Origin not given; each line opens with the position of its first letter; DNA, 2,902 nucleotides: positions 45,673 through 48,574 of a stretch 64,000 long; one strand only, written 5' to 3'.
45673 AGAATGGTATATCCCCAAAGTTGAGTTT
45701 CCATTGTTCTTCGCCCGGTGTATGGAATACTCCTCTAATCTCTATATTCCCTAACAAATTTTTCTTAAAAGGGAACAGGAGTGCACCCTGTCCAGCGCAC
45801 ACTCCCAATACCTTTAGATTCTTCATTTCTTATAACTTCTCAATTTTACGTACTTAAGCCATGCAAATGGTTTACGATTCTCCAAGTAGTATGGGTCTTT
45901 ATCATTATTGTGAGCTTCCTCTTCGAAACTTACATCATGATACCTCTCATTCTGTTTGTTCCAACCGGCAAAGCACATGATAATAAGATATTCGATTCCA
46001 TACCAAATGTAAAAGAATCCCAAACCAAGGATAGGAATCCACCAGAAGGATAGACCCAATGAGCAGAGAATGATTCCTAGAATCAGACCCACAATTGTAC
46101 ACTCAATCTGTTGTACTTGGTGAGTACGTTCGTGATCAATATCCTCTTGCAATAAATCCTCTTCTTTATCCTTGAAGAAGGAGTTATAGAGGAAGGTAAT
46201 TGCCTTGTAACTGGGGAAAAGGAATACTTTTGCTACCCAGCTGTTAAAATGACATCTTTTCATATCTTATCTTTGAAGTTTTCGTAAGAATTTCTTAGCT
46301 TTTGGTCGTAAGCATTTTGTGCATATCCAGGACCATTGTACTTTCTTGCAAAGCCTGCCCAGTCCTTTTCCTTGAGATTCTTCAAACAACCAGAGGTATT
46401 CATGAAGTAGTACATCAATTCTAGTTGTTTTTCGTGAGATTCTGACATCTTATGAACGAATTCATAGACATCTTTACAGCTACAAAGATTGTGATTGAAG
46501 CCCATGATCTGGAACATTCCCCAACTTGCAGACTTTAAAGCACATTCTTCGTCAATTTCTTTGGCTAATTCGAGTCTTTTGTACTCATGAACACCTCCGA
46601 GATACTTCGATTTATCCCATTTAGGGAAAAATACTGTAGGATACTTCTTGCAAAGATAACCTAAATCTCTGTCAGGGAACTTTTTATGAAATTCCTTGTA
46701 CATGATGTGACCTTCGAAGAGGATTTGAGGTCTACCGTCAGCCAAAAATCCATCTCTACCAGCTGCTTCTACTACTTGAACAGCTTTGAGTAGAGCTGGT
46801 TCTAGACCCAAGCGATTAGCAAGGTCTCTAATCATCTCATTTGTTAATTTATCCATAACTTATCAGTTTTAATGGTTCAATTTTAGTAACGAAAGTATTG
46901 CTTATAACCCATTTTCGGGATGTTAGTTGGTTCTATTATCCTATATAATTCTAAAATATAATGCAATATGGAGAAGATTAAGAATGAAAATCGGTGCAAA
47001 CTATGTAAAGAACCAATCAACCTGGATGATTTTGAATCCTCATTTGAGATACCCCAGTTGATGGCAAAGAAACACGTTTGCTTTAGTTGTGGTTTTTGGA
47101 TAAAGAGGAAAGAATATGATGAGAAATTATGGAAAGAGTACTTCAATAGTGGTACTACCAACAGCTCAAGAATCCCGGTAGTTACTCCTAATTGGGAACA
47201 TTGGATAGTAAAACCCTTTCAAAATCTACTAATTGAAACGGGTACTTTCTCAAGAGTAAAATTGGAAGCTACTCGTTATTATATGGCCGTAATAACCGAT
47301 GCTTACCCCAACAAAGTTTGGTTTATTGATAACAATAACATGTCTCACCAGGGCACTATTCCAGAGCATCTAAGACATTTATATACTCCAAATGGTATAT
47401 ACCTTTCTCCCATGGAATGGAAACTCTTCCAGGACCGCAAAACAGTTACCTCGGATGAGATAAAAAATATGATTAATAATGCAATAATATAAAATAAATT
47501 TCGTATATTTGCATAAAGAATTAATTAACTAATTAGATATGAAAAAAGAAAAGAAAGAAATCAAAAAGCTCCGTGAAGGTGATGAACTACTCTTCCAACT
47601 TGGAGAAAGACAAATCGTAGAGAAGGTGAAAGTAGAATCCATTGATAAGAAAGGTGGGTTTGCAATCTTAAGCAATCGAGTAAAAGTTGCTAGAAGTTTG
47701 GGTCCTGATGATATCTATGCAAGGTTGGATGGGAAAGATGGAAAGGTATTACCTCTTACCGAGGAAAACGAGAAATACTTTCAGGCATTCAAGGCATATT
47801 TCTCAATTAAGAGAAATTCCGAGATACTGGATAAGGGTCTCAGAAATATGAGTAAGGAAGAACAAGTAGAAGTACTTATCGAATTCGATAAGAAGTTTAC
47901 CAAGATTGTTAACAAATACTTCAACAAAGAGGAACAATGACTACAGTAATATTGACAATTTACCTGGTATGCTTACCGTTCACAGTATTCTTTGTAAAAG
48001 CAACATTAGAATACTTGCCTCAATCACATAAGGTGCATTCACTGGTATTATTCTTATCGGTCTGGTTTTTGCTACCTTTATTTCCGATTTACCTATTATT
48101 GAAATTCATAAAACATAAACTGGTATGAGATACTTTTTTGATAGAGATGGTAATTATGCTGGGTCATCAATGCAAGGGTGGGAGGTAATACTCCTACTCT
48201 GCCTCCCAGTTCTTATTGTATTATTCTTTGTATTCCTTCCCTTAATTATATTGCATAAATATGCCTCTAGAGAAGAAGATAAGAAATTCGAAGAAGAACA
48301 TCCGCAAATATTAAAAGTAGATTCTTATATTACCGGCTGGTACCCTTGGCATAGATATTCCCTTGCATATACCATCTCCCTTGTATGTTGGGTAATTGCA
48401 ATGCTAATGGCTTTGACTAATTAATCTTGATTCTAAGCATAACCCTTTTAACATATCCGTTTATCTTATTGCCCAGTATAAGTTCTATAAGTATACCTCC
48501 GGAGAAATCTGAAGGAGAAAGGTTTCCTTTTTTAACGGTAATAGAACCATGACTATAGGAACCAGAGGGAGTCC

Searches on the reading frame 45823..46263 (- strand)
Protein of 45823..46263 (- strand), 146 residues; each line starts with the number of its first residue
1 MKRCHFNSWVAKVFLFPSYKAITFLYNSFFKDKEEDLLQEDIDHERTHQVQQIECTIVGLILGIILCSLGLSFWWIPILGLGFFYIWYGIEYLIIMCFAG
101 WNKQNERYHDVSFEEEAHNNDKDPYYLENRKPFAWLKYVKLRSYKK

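Call 60: search_protein_families(library=pfam, proteins=[window:45823-46263:-], max_evalue=0.01)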
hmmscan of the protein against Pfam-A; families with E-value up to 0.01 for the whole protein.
window:45823-46263:- (146 aa): 1 family
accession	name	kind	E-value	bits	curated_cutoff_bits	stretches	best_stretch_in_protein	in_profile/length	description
PF04647.20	AgrB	-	0.0086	15.9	23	0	48-110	70-134/185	Accessory gene regulator B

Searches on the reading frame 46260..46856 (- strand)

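Call 20: search_protein_families(library=phrogs, proteins=[window:46260-46856:-], max_evalue=0.00001)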
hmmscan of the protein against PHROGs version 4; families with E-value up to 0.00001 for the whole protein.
window:46260-46856:- (198 aa): 2 families
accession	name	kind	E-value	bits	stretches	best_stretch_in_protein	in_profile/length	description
phrog_1224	-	head and packaging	2.6e-67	229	1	2-196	72-262/438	endolysin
phrog_2860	-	head and packaging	3.3e-56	191.2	1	3-196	2-188/189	endolysin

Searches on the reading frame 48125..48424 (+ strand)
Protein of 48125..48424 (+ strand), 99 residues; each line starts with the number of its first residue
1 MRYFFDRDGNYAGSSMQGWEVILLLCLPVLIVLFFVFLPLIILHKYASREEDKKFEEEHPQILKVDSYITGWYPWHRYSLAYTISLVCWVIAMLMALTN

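Call 60: search_protein_families(library=pfam, proteins=[window:48125-48424:+], max_evalue=0.01)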
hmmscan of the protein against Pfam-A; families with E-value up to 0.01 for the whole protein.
window:48125-48424:+ (99 aa): 1 family
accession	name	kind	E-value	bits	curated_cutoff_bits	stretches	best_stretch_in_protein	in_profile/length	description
PF07690.21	MFS_1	-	0.006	16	33.4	1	16-96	147-223/347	Major Facilitator Superfamily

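Call 61: find_encoding_contigs(protein=window:48125-48424:+, flank=3000, max_places=10)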
Protein window:48125-48424:+ (99 aa): 23 contigs read that carry it; 10 places shown.
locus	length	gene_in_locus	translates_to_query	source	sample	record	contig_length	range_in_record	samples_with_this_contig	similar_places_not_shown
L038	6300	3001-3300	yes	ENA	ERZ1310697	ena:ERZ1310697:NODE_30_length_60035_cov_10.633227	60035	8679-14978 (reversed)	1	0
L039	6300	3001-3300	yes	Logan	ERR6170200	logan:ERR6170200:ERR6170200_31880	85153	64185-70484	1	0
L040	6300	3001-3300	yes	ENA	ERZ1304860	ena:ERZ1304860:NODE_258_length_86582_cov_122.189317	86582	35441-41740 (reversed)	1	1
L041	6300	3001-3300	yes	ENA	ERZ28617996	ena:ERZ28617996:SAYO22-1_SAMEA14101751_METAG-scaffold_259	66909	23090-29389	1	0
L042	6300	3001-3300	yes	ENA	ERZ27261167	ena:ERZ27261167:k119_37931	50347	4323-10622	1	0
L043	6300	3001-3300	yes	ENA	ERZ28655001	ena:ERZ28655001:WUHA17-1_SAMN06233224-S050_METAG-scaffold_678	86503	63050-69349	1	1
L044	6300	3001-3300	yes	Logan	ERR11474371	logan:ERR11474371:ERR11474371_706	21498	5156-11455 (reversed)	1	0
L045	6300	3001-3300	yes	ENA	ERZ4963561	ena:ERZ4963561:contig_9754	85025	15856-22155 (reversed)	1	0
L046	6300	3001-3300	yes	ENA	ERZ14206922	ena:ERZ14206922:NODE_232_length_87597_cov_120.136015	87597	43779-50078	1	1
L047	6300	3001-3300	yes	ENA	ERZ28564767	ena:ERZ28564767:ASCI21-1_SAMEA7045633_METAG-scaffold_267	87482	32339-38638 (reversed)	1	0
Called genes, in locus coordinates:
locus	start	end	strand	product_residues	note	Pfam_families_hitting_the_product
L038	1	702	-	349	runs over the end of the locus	PF00145:DNA_methylase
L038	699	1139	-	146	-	-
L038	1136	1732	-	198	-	PF11860:Muramidase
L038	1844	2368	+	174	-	-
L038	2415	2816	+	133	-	-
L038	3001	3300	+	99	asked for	-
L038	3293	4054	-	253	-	-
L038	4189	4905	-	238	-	-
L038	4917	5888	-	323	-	PF13004:BACON (faint)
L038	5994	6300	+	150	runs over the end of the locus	-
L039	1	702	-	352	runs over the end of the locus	PF00145:DNA_methylase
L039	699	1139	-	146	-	-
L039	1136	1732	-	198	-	PF11860:Muramidase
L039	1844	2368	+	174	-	-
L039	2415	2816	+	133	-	-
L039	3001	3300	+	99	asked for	-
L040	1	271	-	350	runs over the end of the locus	PF00145:DNA_methylase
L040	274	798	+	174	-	-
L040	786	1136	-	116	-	-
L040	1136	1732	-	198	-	PF11860:Muramidase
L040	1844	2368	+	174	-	-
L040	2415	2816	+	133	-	-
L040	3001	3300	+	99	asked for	-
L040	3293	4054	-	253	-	-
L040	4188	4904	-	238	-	-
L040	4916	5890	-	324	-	PF13004:BACON (faint)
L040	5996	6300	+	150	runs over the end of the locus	-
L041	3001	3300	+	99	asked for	-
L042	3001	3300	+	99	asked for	-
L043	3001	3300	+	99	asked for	-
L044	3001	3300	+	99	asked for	-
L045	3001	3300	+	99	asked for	-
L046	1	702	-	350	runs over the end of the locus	PF00145:DNA_methylase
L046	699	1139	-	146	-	-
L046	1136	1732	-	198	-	PF11860:Muramidase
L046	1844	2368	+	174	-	-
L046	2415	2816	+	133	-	-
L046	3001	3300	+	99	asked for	-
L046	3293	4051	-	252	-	-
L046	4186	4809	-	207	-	-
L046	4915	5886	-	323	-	PF13004:BACON (faint)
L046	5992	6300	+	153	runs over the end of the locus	-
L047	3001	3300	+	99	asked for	-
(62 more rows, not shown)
